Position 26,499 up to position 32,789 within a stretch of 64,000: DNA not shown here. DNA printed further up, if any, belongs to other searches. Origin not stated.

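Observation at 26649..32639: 1996-aa secreted enzyme: GH140/DUF4038-like barrel flanked by CBM-like domains, Cys-rich '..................' modules and four tandem C-terminal domains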

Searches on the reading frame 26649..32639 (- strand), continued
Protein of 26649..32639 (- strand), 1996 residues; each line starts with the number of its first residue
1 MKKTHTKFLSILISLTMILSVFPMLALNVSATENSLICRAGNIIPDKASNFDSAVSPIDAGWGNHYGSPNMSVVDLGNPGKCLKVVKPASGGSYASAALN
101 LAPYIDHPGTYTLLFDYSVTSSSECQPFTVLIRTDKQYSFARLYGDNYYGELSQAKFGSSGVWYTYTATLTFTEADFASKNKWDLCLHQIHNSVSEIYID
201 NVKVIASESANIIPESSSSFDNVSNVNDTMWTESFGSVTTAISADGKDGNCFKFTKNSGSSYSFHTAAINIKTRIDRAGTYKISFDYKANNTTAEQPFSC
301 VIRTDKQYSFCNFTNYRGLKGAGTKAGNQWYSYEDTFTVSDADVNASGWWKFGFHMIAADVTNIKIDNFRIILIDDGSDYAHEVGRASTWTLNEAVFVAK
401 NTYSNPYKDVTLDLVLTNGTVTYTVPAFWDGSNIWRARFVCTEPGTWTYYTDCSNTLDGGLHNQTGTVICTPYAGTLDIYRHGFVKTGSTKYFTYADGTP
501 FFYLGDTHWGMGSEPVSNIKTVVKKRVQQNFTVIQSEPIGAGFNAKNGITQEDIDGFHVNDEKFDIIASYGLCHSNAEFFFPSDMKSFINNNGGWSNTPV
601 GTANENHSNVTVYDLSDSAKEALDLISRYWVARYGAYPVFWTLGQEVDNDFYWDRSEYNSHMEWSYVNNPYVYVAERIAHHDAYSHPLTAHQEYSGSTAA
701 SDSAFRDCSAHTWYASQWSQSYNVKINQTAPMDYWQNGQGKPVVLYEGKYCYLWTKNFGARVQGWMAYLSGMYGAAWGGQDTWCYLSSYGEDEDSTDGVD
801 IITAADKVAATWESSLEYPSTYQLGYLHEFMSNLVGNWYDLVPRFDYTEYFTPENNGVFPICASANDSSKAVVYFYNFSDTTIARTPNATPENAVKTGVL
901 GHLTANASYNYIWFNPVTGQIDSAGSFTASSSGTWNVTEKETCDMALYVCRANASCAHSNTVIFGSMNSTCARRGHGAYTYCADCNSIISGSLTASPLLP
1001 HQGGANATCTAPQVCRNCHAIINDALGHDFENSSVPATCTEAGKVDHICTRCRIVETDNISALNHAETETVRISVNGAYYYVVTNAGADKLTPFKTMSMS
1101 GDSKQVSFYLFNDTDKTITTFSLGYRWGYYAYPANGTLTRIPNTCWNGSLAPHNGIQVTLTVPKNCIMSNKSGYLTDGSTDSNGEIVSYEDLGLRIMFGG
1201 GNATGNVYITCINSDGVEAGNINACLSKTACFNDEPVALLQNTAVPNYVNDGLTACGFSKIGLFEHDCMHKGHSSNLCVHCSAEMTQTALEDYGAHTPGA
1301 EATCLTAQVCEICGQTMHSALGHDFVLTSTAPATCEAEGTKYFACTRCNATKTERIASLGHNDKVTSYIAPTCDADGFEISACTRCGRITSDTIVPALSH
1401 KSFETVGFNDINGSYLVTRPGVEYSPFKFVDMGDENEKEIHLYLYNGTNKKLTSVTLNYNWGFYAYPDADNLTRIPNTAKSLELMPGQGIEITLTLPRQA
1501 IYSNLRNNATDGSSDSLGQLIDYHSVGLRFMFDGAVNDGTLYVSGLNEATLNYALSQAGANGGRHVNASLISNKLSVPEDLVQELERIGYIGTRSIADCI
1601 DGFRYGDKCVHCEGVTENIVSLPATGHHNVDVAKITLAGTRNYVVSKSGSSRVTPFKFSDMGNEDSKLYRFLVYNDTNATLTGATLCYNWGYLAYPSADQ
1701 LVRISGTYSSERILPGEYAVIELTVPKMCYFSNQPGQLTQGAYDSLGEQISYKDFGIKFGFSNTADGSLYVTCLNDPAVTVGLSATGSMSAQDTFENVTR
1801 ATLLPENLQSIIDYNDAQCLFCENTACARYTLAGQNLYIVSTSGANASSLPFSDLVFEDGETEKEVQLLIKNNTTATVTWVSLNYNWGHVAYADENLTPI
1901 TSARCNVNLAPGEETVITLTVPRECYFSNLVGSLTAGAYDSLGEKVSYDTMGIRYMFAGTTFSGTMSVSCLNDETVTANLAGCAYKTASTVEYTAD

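Call 14: list_cluster_members(proteins=[P0001, P0003, P0007, P0018])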
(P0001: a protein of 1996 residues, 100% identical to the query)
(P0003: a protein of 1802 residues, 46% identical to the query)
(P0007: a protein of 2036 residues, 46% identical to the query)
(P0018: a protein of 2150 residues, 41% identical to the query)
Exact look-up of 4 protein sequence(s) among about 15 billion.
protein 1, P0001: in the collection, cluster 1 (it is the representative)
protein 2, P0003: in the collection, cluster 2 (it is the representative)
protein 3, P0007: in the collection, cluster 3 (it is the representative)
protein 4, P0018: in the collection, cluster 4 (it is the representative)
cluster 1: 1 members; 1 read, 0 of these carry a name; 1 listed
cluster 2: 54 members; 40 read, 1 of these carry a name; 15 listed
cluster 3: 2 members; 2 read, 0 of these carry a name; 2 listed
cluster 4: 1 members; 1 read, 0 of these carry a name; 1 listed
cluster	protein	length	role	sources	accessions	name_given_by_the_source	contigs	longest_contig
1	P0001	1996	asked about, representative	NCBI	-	-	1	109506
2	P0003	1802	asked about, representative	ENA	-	-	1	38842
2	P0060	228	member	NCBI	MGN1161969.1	MAG: hypothetical protein ACI4SX_06965, partial [Candidatus Fimenecus sp.]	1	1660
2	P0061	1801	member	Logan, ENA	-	-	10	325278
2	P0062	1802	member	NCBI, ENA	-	-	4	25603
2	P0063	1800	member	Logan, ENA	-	-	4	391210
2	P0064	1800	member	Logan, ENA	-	-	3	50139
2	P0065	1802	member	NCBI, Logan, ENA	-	-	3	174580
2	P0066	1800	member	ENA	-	-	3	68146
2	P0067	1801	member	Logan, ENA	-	-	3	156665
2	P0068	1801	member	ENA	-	-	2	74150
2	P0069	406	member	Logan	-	-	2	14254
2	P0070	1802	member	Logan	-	-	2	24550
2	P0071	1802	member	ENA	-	-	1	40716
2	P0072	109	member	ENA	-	-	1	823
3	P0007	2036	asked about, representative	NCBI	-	-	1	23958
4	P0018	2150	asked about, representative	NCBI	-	-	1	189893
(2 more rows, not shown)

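Call 42: find_encoding_contigs(protein=P0003, flank=10000, max_places=2)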
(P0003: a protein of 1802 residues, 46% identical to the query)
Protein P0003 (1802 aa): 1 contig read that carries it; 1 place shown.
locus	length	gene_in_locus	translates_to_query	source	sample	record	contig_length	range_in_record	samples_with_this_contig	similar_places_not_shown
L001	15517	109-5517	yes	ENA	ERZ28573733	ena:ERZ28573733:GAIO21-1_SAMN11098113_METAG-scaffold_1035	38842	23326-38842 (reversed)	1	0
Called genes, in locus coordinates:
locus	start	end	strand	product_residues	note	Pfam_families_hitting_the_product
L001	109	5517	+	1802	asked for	PF16586:DUF5060, PF13204:Apiosidase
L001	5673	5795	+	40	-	-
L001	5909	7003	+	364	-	-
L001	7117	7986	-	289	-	PF01263:Aldose_epim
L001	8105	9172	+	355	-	PF00753:Lactamase_B, PF02805:Ada_Zn_binding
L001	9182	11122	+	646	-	PF00795:CN_hydrolase, PF02540:NAD_synthase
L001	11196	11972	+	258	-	PF07638:Sigma70_ECF (faint), PF04542:Sigma70_r2, PF04539:Sigma70_r3 (faint), PF08281:Sigma70_r4_2 (weak), PF04545:Sigma70_r4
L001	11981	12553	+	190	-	PF01066:CDP-OH_P_transf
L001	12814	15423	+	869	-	PF00133:tRNA-synt_1, PF09334:tRNA-synt_1g, PF21349:RUBY_RBDX (faint), PF13603:tRNA-synt_1_2, PF09334:tRNA-synt_1g, PF08264:Anticodon_1, PF10458:Val_tRNA-synt_C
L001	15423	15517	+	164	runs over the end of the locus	PF09419:PGP_phosphatase, PF00702:Hydrolase (weak), PF13242:Hydrolase_like (weak)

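Call 43: find_encoding_contigs(protein=P0004, flank=10000, max_places=2)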
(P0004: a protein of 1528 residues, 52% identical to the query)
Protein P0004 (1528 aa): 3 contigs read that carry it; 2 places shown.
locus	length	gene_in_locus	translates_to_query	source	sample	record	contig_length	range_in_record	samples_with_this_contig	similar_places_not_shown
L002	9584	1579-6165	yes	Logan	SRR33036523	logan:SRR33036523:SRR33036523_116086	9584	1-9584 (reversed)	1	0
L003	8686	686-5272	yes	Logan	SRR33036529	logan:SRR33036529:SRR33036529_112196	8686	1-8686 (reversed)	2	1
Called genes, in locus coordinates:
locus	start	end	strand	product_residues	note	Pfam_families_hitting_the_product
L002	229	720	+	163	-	PF00466:Ribosomal_L10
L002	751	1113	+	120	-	PF16320:Ribosomal_L12_N, PF00542:Ribosomal_L12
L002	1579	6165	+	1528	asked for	PF16586:DUF5060, PF13204:Apiosidase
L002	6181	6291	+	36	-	-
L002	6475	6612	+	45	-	-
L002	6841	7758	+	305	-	-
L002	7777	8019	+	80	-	-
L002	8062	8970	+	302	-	-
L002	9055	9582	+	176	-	?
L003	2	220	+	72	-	?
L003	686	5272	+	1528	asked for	PF16586:DUF5060, PF13204:Apiosidase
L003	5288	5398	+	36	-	-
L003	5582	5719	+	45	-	-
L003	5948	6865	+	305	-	-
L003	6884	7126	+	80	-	-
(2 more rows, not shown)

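Call 44: find_encoding_contigs(protein=P0061, flank=10000, max_places=2)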
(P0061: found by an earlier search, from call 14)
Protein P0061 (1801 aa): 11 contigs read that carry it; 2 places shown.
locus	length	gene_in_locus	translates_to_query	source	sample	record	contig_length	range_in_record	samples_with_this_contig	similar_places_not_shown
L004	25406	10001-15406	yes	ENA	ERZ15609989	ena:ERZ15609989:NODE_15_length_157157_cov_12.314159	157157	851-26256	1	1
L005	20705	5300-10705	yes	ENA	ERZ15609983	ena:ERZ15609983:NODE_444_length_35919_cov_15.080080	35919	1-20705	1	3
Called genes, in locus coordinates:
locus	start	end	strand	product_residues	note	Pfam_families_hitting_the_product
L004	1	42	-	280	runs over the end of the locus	PF02899:Phage_int_SAM_1, PF00589:Phage_integrase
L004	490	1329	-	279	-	-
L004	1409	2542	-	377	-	PF19553:DUF6076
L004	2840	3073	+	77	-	PF14194:Cys_rich_VLP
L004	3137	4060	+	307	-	PF17989:ALP_N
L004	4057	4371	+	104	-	-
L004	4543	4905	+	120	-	PF21983:NikA-like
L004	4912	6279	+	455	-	PF03432:Relaxase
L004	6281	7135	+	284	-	PF02195:ParB_N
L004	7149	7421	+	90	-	-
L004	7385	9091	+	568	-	PF00239:Resolvase, PF07508:Recombinase, PF13408:Zn_ribbon_recom, PF14287:DUF4368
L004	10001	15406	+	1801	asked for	PF16586:DUF5060, PF13204:Apiosidase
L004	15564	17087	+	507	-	PF01391:Collagen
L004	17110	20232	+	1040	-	PF00240:ubiquitin, PF05342:Peptidase_M26_N (faint), PF07581:Glug (faint)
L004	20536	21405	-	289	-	PF01263:Aldose_epim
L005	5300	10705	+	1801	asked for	PF16586:DUF5060, PF13204:Apiosidase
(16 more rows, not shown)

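Call 76: find_related_loci(query=window:26649-32639:-, collection=genome_contigs, flank=8000)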
Query window:26649-32639:- (1996 aa) in genome_contigs; peptide patterns used: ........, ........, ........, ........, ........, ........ (x = any residue, [..] = any of these).
68 stretches matched a pattern, but none encodes a relative of the query by tblastn (E <= 1e-3).
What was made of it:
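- Tried and rejected: The genome_contigs scan with the whole protein found no relative, because its exact peptide patterns were too specific (call 76).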
